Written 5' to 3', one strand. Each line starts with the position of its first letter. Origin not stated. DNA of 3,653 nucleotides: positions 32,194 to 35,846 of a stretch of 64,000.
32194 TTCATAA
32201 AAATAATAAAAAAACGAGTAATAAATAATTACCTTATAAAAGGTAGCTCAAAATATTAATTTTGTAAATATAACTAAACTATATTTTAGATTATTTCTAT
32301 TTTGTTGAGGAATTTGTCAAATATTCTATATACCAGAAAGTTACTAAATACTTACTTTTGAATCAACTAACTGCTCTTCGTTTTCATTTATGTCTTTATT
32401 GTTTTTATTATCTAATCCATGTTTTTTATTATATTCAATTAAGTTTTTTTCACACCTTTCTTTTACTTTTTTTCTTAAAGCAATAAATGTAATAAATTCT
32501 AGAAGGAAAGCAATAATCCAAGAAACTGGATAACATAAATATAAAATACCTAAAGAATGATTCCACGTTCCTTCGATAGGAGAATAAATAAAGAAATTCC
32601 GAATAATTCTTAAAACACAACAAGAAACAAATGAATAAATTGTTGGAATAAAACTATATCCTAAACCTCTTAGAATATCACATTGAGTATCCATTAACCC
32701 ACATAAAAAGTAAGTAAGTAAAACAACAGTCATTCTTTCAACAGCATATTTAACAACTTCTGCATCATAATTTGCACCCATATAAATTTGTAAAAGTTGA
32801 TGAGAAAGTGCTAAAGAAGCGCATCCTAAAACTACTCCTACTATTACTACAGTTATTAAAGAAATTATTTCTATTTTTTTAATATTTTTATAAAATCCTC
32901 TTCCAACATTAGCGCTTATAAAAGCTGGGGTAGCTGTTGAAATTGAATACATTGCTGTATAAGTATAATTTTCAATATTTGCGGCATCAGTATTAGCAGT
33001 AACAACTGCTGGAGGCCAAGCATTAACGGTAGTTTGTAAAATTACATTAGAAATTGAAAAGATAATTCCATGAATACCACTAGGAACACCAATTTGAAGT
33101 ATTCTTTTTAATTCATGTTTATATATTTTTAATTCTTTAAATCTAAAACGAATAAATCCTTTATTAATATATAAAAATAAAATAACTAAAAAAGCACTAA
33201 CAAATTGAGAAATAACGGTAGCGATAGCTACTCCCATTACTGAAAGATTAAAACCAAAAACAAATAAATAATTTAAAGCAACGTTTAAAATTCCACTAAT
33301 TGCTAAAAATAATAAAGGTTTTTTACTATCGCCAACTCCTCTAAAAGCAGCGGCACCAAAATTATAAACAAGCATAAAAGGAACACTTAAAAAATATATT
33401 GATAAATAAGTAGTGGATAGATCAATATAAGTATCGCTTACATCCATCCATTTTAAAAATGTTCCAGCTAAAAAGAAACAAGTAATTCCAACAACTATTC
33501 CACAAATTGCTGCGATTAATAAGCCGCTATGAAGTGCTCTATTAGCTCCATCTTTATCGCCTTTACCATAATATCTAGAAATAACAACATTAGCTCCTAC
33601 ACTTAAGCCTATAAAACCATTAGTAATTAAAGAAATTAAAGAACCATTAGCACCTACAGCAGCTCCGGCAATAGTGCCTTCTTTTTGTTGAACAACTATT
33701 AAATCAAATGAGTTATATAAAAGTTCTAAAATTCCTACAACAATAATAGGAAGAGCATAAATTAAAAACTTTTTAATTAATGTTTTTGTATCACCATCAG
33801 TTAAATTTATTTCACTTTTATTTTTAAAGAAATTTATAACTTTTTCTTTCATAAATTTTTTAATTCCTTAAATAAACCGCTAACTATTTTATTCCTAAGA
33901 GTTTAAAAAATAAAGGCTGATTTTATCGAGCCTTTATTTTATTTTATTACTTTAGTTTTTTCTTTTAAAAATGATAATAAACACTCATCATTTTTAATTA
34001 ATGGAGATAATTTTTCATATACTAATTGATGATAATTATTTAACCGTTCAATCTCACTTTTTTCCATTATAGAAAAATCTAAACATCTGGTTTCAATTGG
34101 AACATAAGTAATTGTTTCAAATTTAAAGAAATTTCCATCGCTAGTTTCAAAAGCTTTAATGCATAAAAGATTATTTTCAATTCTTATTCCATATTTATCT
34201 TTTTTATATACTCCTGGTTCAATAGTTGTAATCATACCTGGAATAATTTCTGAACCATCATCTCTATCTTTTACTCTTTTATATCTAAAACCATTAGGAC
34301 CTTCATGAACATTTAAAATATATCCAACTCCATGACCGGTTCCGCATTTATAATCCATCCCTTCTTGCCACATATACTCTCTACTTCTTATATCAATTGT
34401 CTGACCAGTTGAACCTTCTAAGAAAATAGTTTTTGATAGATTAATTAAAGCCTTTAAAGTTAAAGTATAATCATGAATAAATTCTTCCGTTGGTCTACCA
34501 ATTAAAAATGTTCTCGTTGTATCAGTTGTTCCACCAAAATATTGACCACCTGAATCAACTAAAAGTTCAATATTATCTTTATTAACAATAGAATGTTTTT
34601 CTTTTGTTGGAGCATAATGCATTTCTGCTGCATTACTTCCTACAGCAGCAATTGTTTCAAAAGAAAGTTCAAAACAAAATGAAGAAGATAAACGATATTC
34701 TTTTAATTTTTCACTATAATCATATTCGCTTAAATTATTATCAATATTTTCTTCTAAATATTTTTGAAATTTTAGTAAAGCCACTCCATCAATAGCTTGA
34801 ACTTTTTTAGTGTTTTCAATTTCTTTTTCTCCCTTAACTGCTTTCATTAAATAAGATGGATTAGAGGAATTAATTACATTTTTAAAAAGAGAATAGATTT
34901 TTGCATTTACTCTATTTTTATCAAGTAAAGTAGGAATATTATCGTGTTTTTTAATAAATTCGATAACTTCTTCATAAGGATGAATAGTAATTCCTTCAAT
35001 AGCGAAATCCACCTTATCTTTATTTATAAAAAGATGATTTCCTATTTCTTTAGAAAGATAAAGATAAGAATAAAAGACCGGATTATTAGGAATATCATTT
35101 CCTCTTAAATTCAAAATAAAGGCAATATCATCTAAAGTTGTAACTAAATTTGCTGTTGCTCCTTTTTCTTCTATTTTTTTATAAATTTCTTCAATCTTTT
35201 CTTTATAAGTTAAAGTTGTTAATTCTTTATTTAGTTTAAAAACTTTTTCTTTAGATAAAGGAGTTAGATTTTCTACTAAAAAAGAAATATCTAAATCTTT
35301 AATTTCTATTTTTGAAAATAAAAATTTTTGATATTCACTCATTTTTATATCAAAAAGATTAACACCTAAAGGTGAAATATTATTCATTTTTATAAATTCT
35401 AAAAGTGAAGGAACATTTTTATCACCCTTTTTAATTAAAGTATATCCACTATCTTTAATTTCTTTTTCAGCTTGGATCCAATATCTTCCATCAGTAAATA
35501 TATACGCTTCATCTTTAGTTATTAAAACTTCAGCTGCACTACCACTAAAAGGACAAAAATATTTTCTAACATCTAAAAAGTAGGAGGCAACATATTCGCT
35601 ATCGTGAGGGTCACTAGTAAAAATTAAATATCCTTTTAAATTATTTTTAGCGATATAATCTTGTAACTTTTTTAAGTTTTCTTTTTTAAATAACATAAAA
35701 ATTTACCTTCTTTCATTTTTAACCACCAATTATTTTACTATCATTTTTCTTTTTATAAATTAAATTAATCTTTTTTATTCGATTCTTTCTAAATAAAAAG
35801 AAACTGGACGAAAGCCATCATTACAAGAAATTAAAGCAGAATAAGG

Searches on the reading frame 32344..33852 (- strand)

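Call 8: search_protein_families(library=pfam, proteins=[window:32344-33852:-], max_evalue=0.001)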
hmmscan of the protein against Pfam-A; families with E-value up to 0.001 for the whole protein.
window:32344-33852:- (502 aa): 2 families
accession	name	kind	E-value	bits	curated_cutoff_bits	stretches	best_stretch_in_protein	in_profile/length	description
PF01554.23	MatE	-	1.2e-41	142.5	24.9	2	35-196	1-161/161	MatE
PF03023.19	MurJ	-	5.2e-10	39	27.4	1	22-255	192-423/451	Lipid II flippase MurJ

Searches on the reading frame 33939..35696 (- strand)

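Call 8: search_protein_families(library=pfam, proteins=[window:33939-35696:-], max_evalue=0.001)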
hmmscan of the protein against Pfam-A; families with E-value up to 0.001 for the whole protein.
window:33939-35696:- (585 aa): 4 families
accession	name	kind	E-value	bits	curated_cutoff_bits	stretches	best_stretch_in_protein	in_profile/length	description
PF00557.29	Peptidase_M24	-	1.2e-43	149.7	23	1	295-512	2-206/208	Metallopeptidase family M24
PF16189.11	Creatinase_N_2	-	6e-37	127.6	29.7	1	147-292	5-161/161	Creatinase/Prolidase N-terminal domain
PF16188.10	Peptidase_M24_C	-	1.1e-19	70.6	28.9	1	522-583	1-62/63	C-terminal region of peptidase_M24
PF01321.24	Creatinase_N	-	8.7e-11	42.9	22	1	8-124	2-105/128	Creatinase/Prolidase N-terminal domain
